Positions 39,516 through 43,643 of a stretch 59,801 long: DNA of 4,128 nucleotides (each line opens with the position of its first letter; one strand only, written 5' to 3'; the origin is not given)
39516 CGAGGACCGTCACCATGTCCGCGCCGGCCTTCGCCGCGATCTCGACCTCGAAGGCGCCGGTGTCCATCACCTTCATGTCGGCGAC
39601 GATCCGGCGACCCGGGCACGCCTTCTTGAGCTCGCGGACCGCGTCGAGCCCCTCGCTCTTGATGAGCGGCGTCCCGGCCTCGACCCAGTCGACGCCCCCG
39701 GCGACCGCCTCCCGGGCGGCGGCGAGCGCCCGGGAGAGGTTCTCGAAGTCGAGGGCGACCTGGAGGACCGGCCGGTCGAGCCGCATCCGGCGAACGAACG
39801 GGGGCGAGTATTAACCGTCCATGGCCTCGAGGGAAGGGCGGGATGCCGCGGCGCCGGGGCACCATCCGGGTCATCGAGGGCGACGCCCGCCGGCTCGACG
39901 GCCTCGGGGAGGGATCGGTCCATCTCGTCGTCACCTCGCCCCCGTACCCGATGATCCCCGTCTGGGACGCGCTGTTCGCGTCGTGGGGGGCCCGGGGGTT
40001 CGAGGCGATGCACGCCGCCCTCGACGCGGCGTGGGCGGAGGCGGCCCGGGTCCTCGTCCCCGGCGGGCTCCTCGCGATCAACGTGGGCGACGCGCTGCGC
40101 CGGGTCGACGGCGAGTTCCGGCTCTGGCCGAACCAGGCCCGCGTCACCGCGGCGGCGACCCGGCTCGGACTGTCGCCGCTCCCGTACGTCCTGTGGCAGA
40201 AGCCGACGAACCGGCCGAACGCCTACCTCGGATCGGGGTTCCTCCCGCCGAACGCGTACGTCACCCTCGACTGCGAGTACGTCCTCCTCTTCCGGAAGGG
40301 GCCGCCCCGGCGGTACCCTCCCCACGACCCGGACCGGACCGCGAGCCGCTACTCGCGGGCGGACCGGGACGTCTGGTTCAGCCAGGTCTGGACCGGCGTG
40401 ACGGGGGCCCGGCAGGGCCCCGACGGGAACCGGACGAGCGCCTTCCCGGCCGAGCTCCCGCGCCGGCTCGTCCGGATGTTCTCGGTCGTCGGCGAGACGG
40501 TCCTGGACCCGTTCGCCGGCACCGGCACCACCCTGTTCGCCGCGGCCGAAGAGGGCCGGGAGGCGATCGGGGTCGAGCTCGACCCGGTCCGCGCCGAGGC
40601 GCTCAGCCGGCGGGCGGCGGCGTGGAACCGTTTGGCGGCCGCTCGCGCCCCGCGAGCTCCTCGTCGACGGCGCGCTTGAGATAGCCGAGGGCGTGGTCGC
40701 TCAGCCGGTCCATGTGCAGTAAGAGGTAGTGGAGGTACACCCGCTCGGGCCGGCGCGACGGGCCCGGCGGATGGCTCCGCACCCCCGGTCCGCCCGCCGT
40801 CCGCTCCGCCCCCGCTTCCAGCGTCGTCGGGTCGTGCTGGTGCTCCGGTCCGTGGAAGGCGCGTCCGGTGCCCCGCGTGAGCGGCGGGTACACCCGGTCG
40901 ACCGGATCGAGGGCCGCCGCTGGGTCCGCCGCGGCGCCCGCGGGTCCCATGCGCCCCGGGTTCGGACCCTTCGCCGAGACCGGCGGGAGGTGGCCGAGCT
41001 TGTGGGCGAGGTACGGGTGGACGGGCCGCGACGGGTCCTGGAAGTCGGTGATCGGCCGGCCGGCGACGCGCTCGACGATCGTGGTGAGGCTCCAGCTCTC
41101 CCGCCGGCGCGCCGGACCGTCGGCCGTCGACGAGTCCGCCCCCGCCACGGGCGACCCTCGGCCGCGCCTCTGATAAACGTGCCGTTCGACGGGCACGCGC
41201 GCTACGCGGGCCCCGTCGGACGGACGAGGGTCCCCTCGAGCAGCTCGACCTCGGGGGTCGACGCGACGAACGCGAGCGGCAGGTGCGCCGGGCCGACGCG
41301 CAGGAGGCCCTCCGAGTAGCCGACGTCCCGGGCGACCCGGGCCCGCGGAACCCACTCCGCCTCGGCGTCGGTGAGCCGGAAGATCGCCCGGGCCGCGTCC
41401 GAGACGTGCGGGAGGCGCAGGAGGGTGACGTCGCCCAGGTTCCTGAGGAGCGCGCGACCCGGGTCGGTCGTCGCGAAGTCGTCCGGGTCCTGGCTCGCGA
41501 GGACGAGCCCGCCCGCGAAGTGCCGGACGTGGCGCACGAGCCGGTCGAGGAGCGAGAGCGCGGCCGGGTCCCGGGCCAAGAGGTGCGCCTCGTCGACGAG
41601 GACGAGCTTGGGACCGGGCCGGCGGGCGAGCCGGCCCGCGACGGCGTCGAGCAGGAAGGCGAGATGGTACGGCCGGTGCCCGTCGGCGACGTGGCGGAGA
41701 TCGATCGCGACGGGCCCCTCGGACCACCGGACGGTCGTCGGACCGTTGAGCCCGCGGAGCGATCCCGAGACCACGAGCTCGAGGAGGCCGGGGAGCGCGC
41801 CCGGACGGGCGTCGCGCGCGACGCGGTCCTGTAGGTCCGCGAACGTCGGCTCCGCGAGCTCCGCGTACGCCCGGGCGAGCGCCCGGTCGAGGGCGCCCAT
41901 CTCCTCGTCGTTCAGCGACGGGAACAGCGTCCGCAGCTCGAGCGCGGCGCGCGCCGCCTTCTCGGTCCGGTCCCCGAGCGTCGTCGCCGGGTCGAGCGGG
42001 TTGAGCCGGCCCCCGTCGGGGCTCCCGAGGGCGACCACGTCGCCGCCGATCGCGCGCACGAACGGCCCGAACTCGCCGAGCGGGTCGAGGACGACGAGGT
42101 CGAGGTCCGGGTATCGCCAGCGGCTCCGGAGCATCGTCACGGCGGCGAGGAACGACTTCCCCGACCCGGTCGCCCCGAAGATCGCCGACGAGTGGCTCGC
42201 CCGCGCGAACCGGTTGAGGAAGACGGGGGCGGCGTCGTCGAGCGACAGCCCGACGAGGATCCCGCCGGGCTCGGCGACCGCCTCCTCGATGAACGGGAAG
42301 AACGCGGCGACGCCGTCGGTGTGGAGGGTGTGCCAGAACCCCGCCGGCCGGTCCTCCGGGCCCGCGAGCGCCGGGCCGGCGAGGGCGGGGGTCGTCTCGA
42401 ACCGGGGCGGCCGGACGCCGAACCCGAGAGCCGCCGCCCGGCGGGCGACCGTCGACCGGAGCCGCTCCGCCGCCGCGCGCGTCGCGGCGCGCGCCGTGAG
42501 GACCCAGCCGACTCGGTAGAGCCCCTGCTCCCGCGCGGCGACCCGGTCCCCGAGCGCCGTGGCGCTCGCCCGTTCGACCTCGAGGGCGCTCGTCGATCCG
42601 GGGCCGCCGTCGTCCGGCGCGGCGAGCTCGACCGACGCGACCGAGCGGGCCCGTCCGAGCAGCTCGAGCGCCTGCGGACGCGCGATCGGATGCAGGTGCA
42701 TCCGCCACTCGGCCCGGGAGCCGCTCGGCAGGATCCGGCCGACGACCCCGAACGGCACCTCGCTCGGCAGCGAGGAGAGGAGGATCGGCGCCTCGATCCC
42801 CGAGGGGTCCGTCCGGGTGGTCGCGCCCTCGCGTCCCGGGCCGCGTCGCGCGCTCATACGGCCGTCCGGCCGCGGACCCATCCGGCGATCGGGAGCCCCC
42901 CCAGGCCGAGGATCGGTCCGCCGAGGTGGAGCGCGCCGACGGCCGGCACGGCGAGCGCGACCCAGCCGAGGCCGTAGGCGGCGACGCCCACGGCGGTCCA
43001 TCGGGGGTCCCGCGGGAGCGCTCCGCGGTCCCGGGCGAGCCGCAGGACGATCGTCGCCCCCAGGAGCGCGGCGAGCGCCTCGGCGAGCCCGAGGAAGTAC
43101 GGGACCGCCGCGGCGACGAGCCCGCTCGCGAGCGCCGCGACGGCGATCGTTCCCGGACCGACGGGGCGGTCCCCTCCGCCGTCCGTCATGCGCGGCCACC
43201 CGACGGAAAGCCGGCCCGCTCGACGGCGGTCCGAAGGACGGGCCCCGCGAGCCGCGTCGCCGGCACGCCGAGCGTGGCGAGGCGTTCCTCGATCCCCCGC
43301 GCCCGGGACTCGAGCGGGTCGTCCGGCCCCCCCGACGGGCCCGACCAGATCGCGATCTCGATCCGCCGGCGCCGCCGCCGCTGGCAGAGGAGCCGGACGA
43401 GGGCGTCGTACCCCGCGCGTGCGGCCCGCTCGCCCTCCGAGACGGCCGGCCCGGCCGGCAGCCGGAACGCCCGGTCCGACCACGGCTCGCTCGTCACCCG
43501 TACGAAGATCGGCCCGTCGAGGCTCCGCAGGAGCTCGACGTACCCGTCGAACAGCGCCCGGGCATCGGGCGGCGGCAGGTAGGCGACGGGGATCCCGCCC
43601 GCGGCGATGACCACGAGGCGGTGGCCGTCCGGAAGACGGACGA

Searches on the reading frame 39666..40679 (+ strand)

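Call 81: search_protein_families(library=pfam, proteins=[window:39666-40679:+], max_evalue=0.001)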
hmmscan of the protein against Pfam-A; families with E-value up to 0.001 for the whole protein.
window:39666-40679:+ (337 aa): 4 families
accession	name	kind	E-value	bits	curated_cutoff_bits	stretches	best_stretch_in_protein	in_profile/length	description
PF01555.25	N6_N4_Mtase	-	5.6e-32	111.9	26.7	1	85-311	1-217/221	DNA methylase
PF13649.12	Methyltransf_25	-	5.1e-05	24.3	27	0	279-320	1-44/97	Methyltransferase domain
PF01170.24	UPF0020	-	9.2e-05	22.7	22.3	0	275-302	28-55/197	RMKL-like, methyltransferase domain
PF08241.18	Methyltransf_11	-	0.00061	20.8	21.2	0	117-138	74-95/95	Methyltransferase domain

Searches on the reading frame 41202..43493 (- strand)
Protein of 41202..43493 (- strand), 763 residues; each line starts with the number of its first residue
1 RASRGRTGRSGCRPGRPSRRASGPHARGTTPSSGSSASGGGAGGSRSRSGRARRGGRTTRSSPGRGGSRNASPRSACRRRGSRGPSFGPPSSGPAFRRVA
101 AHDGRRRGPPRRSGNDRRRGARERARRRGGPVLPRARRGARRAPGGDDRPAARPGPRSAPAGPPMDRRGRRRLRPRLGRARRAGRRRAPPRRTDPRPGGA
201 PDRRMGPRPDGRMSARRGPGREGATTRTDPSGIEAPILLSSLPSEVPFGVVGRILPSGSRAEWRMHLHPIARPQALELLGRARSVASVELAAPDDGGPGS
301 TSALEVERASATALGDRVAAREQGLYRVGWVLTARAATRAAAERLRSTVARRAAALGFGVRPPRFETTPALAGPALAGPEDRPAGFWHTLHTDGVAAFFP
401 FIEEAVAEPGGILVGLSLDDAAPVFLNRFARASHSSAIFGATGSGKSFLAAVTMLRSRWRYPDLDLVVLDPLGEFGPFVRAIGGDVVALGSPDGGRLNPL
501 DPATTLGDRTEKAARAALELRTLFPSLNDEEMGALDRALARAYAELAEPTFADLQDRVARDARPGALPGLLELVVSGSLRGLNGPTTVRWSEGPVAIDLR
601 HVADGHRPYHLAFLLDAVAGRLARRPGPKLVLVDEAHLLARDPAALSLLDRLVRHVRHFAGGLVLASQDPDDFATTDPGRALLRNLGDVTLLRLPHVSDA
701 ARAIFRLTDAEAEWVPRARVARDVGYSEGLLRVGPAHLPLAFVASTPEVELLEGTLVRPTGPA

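Call 81: search_protein_families(library=pfam, proteins=[window:41202-43493:-], max_evalue=0.001)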
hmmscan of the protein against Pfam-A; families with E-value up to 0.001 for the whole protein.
window:41202-43493:- (763 aa): 2 families
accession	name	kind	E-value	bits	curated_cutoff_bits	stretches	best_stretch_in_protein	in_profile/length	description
PF01935.23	DUF87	-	3.5e-08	34.3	23.2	1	421-487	11-76/220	Helicase HerA, central domain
PF12846.13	AAA_10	-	3.1e-05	23.6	27.5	0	432-482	21-68/362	AAA-like domain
